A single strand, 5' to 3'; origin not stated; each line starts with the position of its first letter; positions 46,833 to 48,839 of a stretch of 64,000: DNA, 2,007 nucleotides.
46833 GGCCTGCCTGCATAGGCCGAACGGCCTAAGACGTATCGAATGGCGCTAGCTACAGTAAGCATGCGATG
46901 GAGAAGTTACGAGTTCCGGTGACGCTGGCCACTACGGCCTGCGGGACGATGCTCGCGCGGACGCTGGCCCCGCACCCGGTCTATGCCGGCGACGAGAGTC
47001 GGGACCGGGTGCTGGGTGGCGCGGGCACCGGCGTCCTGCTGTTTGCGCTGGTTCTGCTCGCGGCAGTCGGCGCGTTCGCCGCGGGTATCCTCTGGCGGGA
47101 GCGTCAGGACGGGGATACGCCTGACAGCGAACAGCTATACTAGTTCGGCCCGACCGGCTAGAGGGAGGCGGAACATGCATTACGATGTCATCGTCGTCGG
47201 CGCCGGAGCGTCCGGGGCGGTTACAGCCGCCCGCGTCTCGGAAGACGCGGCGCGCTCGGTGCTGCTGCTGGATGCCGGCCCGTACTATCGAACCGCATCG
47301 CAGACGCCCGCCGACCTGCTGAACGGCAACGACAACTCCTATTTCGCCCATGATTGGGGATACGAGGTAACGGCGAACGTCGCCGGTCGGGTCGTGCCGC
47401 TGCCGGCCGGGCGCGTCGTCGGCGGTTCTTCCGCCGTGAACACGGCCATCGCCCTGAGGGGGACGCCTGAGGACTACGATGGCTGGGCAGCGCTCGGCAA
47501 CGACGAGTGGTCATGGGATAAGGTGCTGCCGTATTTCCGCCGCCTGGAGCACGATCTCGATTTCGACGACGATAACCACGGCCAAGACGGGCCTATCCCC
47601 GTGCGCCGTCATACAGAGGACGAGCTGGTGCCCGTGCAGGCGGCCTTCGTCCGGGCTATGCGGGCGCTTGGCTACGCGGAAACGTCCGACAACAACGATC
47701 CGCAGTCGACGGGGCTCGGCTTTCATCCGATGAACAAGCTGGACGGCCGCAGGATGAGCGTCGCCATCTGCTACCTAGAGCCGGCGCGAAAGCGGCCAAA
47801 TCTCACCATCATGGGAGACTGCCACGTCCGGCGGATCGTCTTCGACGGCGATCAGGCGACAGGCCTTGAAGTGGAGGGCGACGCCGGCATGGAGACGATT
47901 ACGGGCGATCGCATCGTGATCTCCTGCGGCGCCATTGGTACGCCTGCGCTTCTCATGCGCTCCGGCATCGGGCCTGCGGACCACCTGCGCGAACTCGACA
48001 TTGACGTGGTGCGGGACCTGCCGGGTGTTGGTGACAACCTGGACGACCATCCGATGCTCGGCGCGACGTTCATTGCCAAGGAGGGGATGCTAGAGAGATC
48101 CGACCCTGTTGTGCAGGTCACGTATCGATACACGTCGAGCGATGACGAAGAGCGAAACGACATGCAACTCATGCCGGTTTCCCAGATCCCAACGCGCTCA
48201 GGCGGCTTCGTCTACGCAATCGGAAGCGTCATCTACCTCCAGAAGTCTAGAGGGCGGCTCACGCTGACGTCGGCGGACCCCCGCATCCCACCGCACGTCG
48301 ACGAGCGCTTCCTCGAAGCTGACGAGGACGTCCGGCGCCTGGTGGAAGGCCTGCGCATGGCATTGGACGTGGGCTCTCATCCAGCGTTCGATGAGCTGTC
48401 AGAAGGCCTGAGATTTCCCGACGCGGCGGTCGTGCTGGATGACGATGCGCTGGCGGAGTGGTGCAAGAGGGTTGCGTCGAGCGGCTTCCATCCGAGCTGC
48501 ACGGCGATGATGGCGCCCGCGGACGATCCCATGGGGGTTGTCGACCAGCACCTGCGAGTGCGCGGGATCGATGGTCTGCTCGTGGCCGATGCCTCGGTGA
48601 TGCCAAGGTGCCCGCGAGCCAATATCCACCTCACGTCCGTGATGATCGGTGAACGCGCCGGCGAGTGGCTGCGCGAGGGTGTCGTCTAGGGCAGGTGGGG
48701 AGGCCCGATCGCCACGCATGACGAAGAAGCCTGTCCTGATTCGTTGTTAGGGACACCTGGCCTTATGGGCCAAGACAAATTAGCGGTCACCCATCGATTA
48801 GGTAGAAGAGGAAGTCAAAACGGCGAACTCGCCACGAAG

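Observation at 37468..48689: Gene set resembling steroid/lipid side-chain and ring catabolism located just upstream of the Mo-hydroxylase operon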

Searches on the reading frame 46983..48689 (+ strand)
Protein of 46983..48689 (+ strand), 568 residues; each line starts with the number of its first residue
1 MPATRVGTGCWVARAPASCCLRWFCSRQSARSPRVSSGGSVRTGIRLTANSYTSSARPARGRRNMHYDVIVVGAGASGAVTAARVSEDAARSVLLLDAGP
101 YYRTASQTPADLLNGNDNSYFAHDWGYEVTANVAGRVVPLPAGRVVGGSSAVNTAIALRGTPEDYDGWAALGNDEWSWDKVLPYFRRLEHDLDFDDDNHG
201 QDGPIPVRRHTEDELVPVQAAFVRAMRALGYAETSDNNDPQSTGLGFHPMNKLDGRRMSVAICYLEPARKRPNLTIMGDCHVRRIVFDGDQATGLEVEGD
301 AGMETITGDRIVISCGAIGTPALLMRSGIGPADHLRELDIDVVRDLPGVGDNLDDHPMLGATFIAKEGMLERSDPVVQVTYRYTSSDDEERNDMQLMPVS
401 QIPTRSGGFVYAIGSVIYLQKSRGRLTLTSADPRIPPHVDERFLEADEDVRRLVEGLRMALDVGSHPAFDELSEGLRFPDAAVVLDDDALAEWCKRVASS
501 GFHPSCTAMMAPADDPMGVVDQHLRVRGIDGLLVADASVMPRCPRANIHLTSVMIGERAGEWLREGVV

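Call 4: search_protein_families(library=pfam, proteins=[window:46983-48689:+], max_evalue=0.001)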
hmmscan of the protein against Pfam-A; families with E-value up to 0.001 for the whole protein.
window:46983-48689:+ (568 aa): 6 families
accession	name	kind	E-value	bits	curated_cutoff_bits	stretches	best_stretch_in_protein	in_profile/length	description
PF00732.25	GMC_oxred_N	-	3e-48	164.9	23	1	67-357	1-217/218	GMC oxidoreductase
PF05199.19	GMC_oxred_C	-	1.6e-30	106.9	24.6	1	421-556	2-139/139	GMC oxidoreductase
PF01266.30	DAO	-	9.6e-07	29.1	27.9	1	68-317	1-204/353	FAD dependent oxidoreductase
PF00890.30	FAD_binding_2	-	2.2e-05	24.3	20.4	0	68-106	1-38/414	FAD binding domain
PF13450.12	NAD_binding_8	-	0.0001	23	21.9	1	71-126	1-48/68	NAD(P)-binding Rossmann-like domain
PF03486.20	HI0933_like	-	0.00051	20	50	0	68-99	2-32/244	HI0933-like protein Rossmann domain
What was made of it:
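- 47175..48689 (+): GMC flavoprotein (504 aa) of the alcohol/choline oxidase-dehydrogenase type. It is a candidate for oxidising the terminal alcohol and is an accessory, lineage-specific gene. Pfam GMC_oxred_N/C (call 4).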

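Call 8: search_protein_families(library=ncbifam, proteins=[window:46983-48689:+], max_evalue=0.00001)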
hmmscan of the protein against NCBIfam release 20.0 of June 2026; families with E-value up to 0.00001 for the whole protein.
window:46983-48689:+ (568 aa): 7 families
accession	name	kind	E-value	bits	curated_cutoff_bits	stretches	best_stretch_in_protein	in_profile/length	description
NF002550.0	PRK02106.1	subfamily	2.9e-118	395.8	605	2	64-357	3-300/563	choline dehydrogenase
TIGR03970.1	mycofact_MftG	equivalog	8.2e-118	394.4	387.45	1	68-563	2-486/487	mycofactocin dehydrogenase MftG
TIGR01810.1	betA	equivalog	2.6e-106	356.4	732.1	2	68-357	1-293/532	choline dehydrogenase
TIGR04542.1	GMC_mycofac_2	equivalog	5.9e-43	147.5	400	1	68-335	1-243/425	mycofactocin system GMC family oxidoreductase MftG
NF038210.1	GMC_mycofac_3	equivalog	8.9e-17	61.1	300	1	69-169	1-93/418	mycofactocin system GMC family oxidoreductase MftG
TIGR02032.1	GG-red-SF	subfamily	2.5e-06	27.4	158.8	1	67-130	1-61/297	geranylgeranyl reductase family protein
NF006130.0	PRK08274.1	equivalog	4.9e-06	25.6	369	0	64-101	3-39/467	FAD-dependent tricarballylate dehydrogenase TcuA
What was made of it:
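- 47175..48689 (+): NCBIfam MftG TIGR03970 394 bits against a 387 cutoff, and choline dehydrogenase 396 bits (call 8).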

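Call 59: search_solved_structures(query=window:47175-48689:+, max_evalue=0.00001)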
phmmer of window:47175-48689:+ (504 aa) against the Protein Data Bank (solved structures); distinct sequences matched with E-value up to 0.00001: 66 (the best 60 are shown).
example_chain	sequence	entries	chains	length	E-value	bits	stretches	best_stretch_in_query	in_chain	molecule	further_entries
8rpg_A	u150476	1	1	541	1.1e-73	251.8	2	3-297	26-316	Alcohol oxidase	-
9lq0_A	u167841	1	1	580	8.5e-73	248.8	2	2-302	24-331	Oxygen-dependent choline dehydrogenase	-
8b7s_A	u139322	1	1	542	2.8e-71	243.8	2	2-303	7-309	Chloramphenicol-inactivating oxidoreductase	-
3ljp_A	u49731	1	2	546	9.3e-70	238.8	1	2-501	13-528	Choline oxidase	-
2jbv_A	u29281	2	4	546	2.3e-69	237.5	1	2-501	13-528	CHOLINE OXIDASE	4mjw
3nne_A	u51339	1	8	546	3.4e-69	237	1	2-501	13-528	Choline oxidase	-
8rpf_A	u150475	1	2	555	1.8e-68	234.6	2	3-305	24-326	alcohol oxidase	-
9ugm_A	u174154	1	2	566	1.8e-67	231.3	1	3-500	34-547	FAD containing choline oxidase mutant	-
4ha6_A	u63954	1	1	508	1.1e-63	218.8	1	4-493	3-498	Pyridoxine 4-oxidase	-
3t37_A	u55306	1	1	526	1.1e-63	218.8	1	3-493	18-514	Probable dehydrogenase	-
6f97_A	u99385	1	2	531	4.3e-61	210.3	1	3-496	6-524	5-(hydroxymethyl)furfural oxidase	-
4udp_A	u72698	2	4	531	5.7e-61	209.8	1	3-496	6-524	GLUCOSE-METHANOL-CHOLINE OXIDOREDUCTASE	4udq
4udr_A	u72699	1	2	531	1e-59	205.7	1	3-496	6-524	GLUCOSE-METHANOL-CHOLINE OXIDOREDUCTASE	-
6zh7_A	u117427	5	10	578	3.8e-57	197.2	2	2-295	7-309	Fatty acid photodecarboxylase, chloroplastic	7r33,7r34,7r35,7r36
6yru_AAA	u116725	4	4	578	3.8e-57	197.2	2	2-295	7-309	Fatty acid Photodecarboxylase | Fatty acid photodecarboxylase, chloroplastic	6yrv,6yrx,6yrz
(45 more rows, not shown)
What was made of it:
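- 47175..48689 (+): PDB best hits are alcohol and choline oxidases (call 59).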
